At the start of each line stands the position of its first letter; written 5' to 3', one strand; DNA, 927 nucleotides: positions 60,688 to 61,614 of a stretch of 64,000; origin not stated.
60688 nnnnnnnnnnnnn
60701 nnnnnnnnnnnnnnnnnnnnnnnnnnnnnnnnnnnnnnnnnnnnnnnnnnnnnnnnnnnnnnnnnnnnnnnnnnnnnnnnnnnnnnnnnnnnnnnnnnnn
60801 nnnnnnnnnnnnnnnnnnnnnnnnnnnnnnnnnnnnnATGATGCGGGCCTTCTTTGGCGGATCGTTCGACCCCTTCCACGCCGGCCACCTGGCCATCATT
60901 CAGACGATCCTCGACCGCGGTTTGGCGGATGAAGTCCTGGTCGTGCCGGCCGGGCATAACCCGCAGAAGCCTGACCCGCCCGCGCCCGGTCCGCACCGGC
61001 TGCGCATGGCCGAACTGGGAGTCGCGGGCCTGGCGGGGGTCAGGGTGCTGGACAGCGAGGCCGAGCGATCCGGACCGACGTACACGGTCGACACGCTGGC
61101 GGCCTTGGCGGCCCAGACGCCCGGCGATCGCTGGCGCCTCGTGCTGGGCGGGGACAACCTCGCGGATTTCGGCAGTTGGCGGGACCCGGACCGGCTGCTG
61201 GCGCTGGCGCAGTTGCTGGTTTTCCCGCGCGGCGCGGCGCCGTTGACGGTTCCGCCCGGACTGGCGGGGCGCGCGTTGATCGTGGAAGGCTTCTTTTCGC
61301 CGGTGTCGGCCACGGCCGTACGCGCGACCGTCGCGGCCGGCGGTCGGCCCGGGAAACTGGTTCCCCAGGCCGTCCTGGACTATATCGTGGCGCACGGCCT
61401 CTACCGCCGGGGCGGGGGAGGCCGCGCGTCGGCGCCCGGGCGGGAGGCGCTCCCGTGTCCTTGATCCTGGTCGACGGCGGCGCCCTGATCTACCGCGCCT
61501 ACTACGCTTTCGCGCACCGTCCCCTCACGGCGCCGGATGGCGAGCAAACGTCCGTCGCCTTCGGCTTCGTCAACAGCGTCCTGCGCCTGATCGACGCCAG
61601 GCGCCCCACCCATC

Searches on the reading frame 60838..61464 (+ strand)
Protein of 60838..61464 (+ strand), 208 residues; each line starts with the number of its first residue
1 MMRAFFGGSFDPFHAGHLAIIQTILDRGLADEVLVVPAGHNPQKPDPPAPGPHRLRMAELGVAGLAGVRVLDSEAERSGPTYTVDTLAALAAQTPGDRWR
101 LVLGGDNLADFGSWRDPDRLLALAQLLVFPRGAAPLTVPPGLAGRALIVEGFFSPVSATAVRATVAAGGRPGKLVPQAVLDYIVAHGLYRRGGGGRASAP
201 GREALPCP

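Call 54: find_encoding_contigs(protein=window:60838-61464:+, flank=10000, max_places=1)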
Protein window:60838-61464:+ (208 aa): 16 contigs read that carry it; 1 place shown.
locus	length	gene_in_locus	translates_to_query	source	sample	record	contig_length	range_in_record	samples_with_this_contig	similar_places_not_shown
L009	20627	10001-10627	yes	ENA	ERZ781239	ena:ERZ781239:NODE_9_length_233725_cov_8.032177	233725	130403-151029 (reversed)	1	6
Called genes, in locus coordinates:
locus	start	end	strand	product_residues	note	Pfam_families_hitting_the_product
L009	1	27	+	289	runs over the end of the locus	PF12895:ANAPC3 (faint), PF13424:TPR_12 (faint), PF25064:ARM_TT21_5th (faint), PF13176:TPR_7 (faint), PF13432:TPR_16, PF14559:TPR_19 (weak), PF14559:TPR_19, PF13428:TPR_14 (weak), +7 more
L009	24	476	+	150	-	PF01220:DHquinase_II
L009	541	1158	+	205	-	PF08207:EFP_N, PF01132:EFP, PF09285:Elong-fact-P_C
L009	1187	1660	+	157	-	PF00364:Biotin_lipoyl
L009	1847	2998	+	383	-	PF00437:T2SSE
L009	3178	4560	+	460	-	PF00289:Biotin_carb_N, PF02786:CPSase_L_D2, PF02222:ATP-grasp, PF07478:Dala_Dala_lig_C, PF02785:Biotin_carb_C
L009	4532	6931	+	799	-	PF17854:FtsK_alpha, PF01580:FtsK_SpoIIIE, PF09397:FtsK_gamma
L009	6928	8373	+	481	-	PF00919:UPF0004, PF04055:Radical_SAM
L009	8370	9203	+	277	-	-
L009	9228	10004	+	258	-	PF13371:TPR_9 (faint), PF13428:TPR_14 (faint), PF13432:TPR_16 (faint), PF00515:TPR_1 (faint), PF07719:TPR_2 (faint), PF13174:TPR_6 (faint), PF13181:TPR_8 (faint), PF13525:YfiO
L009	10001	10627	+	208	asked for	PF01467:CTP_transf_like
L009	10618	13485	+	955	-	PF02739:5_3_exonuc_N, PF01367:5_3_exonuc, PF01612:DNA_pol_A_exo1, PF22619:DNA_polI_exo1, PF00476:DNA_pol_A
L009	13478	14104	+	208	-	PF01121:CoaE, PF13238:AAA_18 (faint)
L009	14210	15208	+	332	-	PF03462:PCRF, PF00472:RF-1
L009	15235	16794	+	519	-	PF01336:tRNA_anti-codon, PF00152:tRNA-synt_2, PF01409:tRNA-synt_2d (faint)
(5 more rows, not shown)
